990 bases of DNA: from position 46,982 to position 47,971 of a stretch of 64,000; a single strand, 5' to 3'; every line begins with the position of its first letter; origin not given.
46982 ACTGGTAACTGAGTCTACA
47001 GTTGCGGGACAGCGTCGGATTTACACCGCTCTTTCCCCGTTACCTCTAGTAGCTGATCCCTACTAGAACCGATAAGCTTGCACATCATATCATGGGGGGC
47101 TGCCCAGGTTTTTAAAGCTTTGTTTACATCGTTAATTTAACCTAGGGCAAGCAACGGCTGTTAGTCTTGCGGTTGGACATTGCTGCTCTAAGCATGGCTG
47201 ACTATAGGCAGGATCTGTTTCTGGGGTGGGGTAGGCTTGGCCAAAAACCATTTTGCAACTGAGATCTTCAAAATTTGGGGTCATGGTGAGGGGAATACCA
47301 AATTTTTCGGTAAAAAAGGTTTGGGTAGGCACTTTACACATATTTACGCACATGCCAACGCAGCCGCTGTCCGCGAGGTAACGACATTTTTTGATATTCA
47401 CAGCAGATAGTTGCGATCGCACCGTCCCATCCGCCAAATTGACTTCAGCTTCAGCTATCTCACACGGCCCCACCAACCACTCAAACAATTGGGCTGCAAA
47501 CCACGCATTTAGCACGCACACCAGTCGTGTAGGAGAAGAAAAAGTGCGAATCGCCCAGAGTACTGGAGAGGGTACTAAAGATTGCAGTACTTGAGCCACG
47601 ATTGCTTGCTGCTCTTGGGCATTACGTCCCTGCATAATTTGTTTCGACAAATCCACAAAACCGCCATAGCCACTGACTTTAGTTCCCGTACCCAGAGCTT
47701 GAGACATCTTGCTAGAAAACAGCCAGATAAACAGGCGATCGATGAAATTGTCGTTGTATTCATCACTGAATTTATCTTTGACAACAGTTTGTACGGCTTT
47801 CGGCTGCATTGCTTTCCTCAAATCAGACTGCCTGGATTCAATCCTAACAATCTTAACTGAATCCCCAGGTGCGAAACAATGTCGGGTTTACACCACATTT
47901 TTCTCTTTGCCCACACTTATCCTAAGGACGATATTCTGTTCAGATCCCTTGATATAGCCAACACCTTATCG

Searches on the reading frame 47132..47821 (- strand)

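Call 3: search_protein_families(library=pfam, proteins=[window:47132-47821:-], max_evalue=1)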
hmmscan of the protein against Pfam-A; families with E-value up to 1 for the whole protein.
window:47132-47821:- (229 aa): 1 family
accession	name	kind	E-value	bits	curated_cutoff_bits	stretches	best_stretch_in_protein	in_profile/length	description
PF13225.11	D27-like_C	-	1.8e-37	127.6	27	1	115-199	1-85/88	Beta-carotene isomerase D27-like, C-terminal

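Call 4: search_protein_families(library=ncbifam, proteins=[window:47132-47821:-], max_evalue=1)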
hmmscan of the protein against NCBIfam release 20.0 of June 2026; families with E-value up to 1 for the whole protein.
window:47132-47821:- (229 aa): 0 families
